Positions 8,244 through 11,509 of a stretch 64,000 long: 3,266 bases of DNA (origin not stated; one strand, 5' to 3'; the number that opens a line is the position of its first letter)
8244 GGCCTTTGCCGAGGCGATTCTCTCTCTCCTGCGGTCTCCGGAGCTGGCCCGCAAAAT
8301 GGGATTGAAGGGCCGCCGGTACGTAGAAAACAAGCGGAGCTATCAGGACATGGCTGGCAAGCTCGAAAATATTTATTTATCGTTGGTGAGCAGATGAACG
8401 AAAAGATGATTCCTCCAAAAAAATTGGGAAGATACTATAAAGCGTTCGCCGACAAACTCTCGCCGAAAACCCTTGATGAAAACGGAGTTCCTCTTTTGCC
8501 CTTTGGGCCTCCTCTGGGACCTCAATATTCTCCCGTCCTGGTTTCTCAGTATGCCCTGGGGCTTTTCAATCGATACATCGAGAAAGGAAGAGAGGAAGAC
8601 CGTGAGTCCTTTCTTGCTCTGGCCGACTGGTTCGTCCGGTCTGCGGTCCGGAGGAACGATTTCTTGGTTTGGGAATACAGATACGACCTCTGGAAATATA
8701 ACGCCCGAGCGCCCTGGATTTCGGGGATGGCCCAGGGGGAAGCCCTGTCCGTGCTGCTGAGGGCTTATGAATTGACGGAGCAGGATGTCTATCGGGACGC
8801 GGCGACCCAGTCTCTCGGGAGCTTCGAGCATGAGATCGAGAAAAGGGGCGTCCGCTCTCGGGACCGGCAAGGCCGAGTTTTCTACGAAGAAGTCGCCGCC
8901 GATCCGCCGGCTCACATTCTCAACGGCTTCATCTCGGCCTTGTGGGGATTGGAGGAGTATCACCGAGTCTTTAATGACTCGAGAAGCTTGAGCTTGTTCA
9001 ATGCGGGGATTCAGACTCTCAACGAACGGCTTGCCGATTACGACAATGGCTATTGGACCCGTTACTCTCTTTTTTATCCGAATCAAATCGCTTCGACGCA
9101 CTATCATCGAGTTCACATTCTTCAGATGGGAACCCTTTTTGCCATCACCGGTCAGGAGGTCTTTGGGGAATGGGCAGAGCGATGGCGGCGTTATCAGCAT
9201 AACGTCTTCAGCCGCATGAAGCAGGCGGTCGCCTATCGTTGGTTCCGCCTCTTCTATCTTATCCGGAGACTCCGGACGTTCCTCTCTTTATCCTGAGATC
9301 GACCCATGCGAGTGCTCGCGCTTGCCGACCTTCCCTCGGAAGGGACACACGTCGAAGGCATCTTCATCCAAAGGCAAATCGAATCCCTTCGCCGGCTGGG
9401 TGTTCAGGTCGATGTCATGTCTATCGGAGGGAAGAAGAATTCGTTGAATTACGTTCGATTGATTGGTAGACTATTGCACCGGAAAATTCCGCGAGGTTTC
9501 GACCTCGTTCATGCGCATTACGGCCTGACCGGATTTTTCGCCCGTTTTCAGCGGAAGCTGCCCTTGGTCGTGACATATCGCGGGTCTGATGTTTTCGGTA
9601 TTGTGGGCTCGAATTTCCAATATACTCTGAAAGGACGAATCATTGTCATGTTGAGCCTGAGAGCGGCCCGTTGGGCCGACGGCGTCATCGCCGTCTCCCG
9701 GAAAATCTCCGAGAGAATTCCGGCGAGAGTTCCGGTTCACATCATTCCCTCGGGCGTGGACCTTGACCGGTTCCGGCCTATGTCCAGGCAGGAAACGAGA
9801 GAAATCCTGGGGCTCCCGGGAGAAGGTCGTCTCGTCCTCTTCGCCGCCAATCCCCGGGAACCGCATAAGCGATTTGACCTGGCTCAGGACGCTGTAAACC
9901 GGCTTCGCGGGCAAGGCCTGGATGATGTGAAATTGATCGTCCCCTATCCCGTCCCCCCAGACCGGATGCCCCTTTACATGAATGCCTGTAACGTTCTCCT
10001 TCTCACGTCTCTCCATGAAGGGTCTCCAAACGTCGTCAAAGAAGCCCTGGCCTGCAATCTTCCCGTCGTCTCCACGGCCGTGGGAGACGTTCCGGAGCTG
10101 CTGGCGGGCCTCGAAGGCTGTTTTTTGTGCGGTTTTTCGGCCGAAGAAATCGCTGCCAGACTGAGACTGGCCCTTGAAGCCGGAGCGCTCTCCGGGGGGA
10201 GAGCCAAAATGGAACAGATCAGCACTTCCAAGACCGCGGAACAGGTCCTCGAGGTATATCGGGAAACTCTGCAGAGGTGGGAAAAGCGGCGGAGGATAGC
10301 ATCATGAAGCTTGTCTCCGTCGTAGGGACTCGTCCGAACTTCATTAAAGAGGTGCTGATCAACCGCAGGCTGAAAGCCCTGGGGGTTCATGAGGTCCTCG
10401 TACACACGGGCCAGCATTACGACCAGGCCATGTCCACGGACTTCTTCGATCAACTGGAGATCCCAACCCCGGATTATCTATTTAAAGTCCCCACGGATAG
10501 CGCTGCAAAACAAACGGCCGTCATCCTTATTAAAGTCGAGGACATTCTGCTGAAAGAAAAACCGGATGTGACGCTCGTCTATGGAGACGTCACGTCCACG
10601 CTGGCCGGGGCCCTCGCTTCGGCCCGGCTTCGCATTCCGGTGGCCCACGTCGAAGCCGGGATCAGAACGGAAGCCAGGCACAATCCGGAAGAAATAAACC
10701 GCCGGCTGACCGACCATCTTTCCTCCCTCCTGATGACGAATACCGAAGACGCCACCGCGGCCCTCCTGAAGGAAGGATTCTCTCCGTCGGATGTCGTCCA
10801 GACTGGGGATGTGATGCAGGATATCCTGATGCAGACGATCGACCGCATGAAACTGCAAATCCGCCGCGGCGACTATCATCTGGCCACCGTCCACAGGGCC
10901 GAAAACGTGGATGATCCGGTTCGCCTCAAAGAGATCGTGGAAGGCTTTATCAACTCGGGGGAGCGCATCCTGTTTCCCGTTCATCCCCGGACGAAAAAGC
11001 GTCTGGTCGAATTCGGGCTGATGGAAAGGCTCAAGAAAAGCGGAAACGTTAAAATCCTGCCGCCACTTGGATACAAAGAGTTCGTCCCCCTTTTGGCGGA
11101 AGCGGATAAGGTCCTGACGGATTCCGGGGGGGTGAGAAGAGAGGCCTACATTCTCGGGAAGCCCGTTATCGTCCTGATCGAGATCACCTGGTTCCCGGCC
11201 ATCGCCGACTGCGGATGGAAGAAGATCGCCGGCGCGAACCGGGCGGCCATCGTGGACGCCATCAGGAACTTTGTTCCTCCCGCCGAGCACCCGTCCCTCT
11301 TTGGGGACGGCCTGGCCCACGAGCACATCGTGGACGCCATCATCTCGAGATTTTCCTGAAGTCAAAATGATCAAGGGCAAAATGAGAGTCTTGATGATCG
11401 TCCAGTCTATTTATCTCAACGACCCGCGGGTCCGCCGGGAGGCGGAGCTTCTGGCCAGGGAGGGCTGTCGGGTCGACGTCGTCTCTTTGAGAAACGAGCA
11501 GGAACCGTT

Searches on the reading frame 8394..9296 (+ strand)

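Call 28: search_protein_families(library=pfam, proteins=[window:8394-9296:+], max_evalue=0.00001)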
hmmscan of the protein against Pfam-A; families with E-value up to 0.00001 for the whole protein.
window:8394-9296:+ (300 aa): 1 family
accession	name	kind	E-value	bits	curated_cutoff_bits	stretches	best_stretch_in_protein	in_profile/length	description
PF06662.19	C5-epim_C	-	5.9e-46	156.8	23.3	1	89-265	3-187/188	D-glucuronyl C5-epimerase C-terminus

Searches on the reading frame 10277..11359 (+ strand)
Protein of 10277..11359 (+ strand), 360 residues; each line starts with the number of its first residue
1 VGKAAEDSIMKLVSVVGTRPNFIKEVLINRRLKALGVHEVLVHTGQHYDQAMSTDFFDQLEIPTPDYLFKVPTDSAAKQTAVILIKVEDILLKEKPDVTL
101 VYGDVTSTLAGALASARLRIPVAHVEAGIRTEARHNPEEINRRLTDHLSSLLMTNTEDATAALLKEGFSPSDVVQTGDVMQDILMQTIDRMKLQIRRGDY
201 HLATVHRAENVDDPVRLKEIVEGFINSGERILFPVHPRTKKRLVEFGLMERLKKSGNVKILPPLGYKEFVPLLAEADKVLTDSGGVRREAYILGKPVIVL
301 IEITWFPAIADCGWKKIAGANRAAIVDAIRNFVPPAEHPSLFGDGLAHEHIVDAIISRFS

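Call 12: search_protein_families(library=pfam, proteins=[window:10277-11359:+])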
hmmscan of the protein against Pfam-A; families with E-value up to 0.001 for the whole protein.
window:10277-11359:+ (360 aa): 2 families
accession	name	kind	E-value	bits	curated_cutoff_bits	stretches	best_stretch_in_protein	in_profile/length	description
PF02350.25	Epimerase_2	-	1.9e-89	300.4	30.6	1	36-355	8-346/347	UDP-N-acetylglucosamine 2-epimerase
PF13579.12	Glyco_trans_4_4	-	0.00012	22.9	29.7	1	30-173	12-152/158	Glycosyl transferase 4-like domain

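Call 27: search_protein_families(library=ncbifam, proteins=[window:10277-11359:+], max_evalue=1e-10)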
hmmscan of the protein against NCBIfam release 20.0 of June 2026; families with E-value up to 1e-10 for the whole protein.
window:10277-11359:+ (360 aa): 2 families
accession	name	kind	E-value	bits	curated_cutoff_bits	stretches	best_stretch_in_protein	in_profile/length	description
TIGR00236.1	wecB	equivalog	5.2e-79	266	210.15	1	10-355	1-362/366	non-hydrolyzing UDP-N-acetylglucosamine 2-epimerase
TIGR03568.1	NeuC_NnaA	equivalog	7.3e-17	61.3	235.9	1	71-298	69-304/365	UDP-N-acetylglucosamine 2-epimerase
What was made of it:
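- On WbpB/WbpE/WbpD-type 2,3-diacetamido-sugar pathway: A WecB-type 2-epimerase at 10277-11359 passes the TIGR00236 cut-off (266 against 210 bits, call 27).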
